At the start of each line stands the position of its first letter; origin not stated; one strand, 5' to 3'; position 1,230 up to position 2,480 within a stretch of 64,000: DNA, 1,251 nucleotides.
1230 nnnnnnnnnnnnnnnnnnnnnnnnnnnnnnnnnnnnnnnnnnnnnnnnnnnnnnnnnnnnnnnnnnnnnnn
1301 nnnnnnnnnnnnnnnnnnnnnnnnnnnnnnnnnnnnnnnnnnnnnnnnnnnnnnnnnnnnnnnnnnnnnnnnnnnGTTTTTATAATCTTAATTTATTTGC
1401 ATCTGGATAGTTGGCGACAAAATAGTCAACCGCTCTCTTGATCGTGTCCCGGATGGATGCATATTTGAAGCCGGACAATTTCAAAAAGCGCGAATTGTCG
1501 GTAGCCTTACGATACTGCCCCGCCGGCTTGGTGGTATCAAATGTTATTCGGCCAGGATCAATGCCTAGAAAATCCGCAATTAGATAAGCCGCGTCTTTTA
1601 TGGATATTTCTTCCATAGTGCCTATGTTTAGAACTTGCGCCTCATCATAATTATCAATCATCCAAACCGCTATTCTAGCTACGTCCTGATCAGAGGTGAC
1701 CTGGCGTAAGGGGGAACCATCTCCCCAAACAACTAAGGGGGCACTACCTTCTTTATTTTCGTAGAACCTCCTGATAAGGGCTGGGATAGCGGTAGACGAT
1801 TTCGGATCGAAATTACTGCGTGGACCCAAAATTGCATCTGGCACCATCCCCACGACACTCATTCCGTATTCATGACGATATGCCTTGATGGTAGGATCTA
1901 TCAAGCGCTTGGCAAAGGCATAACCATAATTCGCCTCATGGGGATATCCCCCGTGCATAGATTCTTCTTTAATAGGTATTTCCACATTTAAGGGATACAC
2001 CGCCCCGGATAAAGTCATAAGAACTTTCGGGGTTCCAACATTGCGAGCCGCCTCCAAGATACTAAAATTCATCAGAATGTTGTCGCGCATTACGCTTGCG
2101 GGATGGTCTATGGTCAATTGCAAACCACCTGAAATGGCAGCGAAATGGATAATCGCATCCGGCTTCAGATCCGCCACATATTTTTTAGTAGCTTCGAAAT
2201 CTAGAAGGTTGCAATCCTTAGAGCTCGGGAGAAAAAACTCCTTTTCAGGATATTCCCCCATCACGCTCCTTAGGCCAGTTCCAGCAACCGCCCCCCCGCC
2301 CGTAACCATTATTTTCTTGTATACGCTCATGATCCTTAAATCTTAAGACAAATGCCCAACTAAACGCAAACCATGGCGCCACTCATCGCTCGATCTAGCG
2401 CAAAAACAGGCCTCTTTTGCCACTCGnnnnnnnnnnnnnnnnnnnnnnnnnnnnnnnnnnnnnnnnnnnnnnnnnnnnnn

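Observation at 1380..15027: Minus-strand glycan locus: Gmd plus a ColD/E1-type His-variant PLP 3-dehydratase plus three Fcl/ColC paralogs, pointing to a 3,6-dideoxyhexose (colitose-like) GDP-sugar pathway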

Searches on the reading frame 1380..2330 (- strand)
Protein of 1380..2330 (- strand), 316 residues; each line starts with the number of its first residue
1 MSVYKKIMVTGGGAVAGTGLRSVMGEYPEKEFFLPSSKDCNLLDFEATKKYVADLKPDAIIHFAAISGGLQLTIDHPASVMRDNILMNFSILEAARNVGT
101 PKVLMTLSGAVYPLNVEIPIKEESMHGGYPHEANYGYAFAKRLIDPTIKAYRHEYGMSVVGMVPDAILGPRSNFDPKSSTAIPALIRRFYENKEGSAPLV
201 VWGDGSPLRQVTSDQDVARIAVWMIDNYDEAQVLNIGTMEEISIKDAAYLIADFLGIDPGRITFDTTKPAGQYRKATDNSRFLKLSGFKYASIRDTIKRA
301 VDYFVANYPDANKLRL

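Call 4: search_protein_families(library=pfam, proteins=[window:1380-2330:-], max_evalue=0.01)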
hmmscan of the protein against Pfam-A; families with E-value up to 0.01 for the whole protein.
window:1380-2330:- (316 aa): 4 families
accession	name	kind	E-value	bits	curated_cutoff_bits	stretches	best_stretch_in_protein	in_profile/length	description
PF01370.27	Epimerase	-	1.7e-40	139.4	20.9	1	39-237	47-240/240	NAD dependent epimerase/dehydratase family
PF16363.11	GDP_Man_Dehyd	-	2.6e-19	70.3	27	1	39-249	58-260/332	GDP-mannose 4,6 dehydratase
PF04321.23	RmlD_sub_bind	-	4.6e-05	23.1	27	1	6-66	2-61/287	RmlD substrate binding domain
PF15650.12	Tox-REase-9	-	0.0018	18.9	27.3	1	23-59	21-55/88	Restriction endonuclease fold toxin 9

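Call 6: search_protein_families(library=ncbifam, proteins=[window:1380-2330:-], max_evalue=0.001)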
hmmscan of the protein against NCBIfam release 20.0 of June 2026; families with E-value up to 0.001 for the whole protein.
window:1380-2330:- (316 aa): 10 families
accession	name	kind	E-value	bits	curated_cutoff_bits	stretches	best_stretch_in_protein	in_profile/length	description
NF047922.1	GDPFucSynFcl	equivalog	1.9e-52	178.6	500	1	5-307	3-304/308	GDP-L-fucose synthase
TIGR01181.1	dTDP_gluc_dehyt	equivalog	1.8e-17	63.4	365.1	1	41-307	58-314/321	dTDP-glucose 4,6-dehydratase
TIGR04180.1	EDH_00030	hypoth_equivalog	1.4e-14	53.9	475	1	57-258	71-259/297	NAD-dependent 4,6-dehydratase LegB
TIGR02197.1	heptose_epim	equivalog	3.9e-10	39.4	274.6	1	55-307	65-312/316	ADP-glyceromanno-heptose 6-epimerase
TIGR01179.1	galE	equivalog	1.8e-09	36.9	262.3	1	40-246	54-266/332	UDP-glucose 4-epimerase GalE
NF007490.0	PRK10084.1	subfamily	7.1e-08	31.8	649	0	41-97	58-113/361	dTDP-glucose 4,6-dehydratase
NF007582.0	PRK10217.1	equivalog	4.7e-07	29.2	698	1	42-97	60-114/355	dTDP-glucose 4,6-dehydratase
NF011728.1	PRK15181.1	equivalog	7.3e-05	21.9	760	1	57-256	91-283/348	Vi polysaccharide biosynthesis UDP-N-acetylglucosaminuronic acid C-4 epimerase TviC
TIGR02622.1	CDP_4_6_dhtase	equivalog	0.00032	20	278.45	1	40-153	61-170/352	CDP-glucose 4,6-dehydratase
TIGR01214.1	rmlD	equivalog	0.00045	19.4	224.05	1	6-67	1-61/285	dTDP-4-dehydrorhamnose reductase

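Call 46: search_solved_structures(query=window:1380-2330:-, max_evalue=1e-15, show_alignments=1)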
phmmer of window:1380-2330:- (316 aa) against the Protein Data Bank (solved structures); distinct sequences matched with E-value up to 1e-15: 18.
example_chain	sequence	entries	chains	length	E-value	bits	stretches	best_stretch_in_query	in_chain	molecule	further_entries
4e5y_A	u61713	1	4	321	2e-60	208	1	6-313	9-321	GDP-L-fucose synthase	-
4bkp_A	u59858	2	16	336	2.1e-60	207.8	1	6-313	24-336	GDP-L-FUCOSE SYNTHASE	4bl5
4b8w_A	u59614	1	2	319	4.2e-60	206.9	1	6-311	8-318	GDP-L-FUCOSE SYNTHASE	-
4b8z_A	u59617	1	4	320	4.2e-60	206.9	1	6-311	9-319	GDP-L-FUCOSE SYNTHASE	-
6aqy_A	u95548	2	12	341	5.9e-51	176.8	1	7-313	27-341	gdp-l-fucose synthetase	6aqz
7ll6_A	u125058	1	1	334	1.2e-38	136.4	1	5-286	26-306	GDP-L-fucose synthase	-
8du0_A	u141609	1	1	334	1.3e-38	136.3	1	5-286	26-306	GDP-L-fucose synthase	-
1bws_A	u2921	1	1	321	2.6e-37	132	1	5-307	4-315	PROTEIN (GDP-4-KETO-6-DEOXY-D-MANNOSE EPIMERASE/REDUCTASE)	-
1bsv_A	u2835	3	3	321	9.5e-37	130.2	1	5-307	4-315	PROTEIN (GDP-FUCOSE SYNTHETASE) | GDP-FUCOSE SYNTHETASE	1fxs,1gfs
1e7s_A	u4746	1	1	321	9.9e-37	130.1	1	5-307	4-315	GDP-FUCOSE SYNTHETASE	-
1e7q_A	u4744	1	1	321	1e-36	130.1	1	5-307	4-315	GDP-FUCOSE SYNTHETASE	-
1e6u_A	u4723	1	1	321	1.3e-36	129.7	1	5-307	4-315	GDP-FUCOSE SYNTHETASE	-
1e7r_A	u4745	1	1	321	7.4e-36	127.3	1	5-307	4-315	GDP-FUCOSE SYNTHETASE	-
8ewu_A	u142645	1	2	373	4e-24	88.7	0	5-193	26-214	GDP-L-fucose synthase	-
7anh_A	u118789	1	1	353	2.4e-23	86.2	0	5-190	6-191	GDP-L-fucose synthase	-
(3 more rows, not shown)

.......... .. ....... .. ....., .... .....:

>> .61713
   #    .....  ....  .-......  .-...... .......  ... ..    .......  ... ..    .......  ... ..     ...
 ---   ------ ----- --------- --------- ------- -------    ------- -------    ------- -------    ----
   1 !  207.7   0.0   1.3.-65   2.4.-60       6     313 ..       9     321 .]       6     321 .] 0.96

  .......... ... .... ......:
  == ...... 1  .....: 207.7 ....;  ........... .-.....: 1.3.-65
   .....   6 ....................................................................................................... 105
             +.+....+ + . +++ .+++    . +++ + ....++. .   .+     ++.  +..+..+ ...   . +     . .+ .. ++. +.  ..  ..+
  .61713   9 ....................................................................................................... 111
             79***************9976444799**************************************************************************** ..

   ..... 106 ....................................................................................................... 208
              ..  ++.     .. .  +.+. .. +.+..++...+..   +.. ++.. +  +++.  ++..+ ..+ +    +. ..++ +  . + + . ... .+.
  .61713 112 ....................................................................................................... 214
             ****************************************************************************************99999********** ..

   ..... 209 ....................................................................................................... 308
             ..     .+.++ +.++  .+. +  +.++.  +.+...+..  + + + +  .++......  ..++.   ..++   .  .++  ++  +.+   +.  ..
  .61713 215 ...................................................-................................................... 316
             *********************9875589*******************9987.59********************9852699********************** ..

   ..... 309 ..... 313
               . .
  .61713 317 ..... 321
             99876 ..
